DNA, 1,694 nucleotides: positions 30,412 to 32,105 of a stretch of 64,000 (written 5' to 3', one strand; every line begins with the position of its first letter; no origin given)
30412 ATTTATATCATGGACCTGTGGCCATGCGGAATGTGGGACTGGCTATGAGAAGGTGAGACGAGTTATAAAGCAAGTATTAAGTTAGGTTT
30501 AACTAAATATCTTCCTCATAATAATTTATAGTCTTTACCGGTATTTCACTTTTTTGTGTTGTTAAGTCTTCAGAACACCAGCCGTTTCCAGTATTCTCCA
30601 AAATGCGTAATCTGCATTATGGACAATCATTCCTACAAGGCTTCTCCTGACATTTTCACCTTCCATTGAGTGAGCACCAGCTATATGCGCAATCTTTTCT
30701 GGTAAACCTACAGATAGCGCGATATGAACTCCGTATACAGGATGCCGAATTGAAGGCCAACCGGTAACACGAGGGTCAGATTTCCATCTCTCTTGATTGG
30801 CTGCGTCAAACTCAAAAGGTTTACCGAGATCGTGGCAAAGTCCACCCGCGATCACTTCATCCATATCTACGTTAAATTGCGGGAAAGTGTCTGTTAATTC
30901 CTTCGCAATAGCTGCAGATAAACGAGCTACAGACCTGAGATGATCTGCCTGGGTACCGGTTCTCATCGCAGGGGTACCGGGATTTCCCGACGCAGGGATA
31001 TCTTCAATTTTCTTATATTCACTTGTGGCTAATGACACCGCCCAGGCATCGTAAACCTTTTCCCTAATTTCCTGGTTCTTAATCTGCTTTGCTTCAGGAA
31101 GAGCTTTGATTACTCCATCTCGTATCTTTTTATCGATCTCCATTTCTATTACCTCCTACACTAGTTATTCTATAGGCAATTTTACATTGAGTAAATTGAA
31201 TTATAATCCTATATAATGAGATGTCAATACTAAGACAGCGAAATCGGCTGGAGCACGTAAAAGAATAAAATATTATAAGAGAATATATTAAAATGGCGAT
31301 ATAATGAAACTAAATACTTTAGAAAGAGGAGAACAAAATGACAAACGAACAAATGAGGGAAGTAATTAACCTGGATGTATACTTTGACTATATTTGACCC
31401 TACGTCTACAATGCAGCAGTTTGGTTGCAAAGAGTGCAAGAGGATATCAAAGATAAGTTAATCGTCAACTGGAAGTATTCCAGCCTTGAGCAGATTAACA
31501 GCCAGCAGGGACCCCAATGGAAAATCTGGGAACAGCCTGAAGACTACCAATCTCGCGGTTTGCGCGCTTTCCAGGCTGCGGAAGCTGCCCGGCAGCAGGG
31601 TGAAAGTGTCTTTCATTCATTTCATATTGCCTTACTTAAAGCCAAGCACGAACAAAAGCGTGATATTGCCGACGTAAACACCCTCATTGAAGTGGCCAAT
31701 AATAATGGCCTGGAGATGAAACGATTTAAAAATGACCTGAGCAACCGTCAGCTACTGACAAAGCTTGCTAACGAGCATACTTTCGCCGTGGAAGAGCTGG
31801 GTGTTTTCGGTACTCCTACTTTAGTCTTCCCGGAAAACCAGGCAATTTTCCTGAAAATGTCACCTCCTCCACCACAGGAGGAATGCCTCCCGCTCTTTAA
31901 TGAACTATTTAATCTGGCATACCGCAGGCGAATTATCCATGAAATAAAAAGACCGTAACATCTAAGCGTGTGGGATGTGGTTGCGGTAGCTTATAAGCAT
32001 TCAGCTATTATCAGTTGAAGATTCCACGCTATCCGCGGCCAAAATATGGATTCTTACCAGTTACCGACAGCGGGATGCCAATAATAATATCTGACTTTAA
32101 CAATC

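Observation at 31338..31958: In-frame UGA at the catalytic residue of a DsbA/GST-kappa-like protein: candidate selenoprotein missed by ORF calling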

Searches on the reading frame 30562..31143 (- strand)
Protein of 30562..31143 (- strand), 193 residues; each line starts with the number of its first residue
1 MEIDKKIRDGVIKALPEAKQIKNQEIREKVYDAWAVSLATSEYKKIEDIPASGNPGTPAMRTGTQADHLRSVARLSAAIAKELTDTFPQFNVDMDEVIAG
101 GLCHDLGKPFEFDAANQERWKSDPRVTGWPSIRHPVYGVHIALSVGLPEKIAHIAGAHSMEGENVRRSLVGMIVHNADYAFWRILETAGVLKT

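Call 54: find_encoding_contigs(protein=window:30562-31143:-, flank=10000, max_places=4)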
Protein window:30562-31143:- (193 aa): 4 contigs read that carry it; 4 places shown.
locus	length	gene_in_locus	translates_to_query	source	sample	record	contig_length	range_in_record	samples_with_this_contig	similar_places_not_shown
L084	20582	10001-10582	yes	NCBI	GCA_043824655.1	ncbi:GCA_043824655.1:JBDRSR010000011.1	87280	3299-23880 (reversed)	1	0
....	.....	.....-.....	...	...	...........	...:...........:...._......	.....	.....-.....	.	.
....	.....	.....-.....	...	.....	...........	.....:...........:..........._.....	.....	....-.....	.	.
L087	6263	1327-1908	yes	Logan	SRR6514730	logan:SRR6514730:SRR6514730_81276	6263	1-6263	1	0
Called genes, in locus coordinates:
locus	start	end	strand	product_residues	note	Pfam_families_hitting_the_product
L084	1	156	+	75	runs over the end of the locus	PF13239:2TM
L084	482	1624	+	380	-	PF13484:Fer4_16, PF03130:HEAT_PBS (faint), PF13646:HEAT_2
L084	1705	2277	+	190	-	PF00881:Nitroreductase, PF14512:TM1586_NiRdase (faint)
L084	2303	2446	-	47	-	PF18930:DUF5679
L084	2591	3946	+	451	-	PF00079:Serpin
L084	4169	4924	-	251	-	PF00106:adh_short, PF08659:KR, PF13561:adh_short_C2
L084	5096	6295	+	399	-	PF04295:GD_AH_second, PF20629:GD_AH_C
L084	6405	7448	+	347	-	PF08240:ADH_N, PF00107:ADH_zinc_N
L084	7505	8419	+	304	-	-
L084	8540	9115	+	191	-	PF09918:DUF2148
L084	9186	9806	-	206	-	-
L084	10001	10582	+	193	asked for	PF01966:HD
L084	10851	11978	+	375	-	PF00070:Pyr_redox (faint), PF00890:FAD_binding_2 (weak), PF01266:DAO, PF01494:FAD_binding_3 (weak), PF01946:Thi4 (weak), PF03486:HI0933_like (faint), PF13450:NAD_binding_8 (weak)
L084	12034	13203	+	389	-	PF00155:Aminotran_1_2, PF01053:Cys_Met_Meta_PP (weak)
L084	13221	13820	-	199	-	PF01558:POR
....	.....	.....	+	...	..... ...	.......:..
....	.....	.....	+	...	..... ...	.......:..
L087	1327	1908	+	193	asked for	PF01966:HD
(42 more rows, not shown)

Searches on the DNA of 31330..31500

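Call 66: search_rna_families(source=window, start=31330, end=31500, threshold=evalue, max_evalue=10)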
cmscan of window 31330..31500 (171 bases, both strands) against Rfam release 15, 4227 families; matches with E-value up to 10: 2.
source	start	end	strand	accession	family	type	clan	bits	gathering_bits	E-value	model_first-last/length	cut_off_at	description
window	31433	31470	-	RF00316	snoR43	Gene; snRNA; snoRNA; CD-box;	-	14.3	50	6.1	1-73/73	no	Small nucleolar RNA R43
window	31420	31489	+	RF00370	sroD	Gene; sRNA;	-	11.5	50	7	1-86/86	no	sroD RNA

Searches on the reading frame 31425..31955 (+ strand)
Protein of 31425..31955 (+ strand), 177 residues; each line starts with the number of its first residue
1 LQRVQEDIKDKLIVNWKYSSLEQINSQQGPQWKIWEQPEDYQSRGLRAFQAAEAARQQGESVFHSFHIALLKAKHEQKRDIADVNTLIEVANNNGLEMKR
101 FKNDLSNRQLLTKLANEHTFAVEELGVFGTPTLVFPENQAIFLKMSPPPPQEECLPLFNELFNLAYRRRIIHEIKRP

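Call 9: find_related_loci(query=window:31425-31955:+, collection=genome_contigs, flank=6000)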
Query window:31425-31955:+ (177 aa) in genome_contigs; peptide patterns used: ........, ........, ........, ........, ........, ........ (x = any residue, [..] = any of these).
79 stretches matched a pattern; 3 encode a relative of the query (tblastn E <= 1e-3); 3 distinct loci.
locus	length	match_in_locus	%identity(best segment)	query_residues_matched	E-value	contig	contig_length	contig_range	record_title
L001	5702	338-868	84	1-177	2e-102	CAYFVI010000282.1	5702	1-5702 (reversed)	MAG TPA_asm: uncultured Dehalococcoidaceae bacterium isolate ERP108616_co1_214 genome assembly, contig: k119_130650, who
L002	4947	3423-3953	67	1-177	2e-81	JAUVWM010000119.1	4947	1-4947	MAG: Dehalococcoidaceae bacterium isolate CSMAG_1190 CSMAG_1190_k127_3948358_length_4947_cov_17.0000, whole genome shotg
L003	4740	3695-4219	73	3-177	2e-80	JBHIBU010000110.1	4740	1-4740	MAG: Dehalococcoidia bacterium isolate FS_3_bin.7 NODE_3521_length_4740_cov_7.839061, whole genome shotgun sequence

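Call 58: list_cluster_members(proteins=[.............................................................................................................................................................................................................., window:31425-31955:+])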
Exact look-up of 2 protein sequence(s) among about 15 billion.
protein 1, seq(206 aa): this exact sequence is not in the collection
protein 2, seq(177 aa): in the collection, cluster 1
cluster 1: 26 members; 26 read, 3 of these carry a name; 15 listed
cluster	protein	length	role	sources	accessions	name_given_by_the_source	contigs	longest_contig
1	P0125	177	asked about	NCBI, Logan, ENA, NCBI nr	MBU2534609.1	MAG: DsbA family protein [Chloroflexi bacterium] | DsbA family protein [Chloroflexota bacterium]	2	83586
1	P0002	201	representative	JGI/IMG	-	-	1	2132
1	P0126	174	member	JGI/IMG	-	predicted DsbA family dithiol-disulfide isomerase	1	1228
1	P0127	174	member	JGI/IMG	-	predicted DsbA family dithiol-disulfide isomerase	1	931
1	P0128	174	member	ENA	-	-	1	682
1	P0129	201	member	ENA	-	-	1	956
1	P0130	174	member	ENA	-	-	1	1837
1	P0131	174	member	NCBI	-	-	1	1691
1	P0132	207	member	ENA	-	-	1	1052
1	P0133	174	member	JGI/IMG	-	-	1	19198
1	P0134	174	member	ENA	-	-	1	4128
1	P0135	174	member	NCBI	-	-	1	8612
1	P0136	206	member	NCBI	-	-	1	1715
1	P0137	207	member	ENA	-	-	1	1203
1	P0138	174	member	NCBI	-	-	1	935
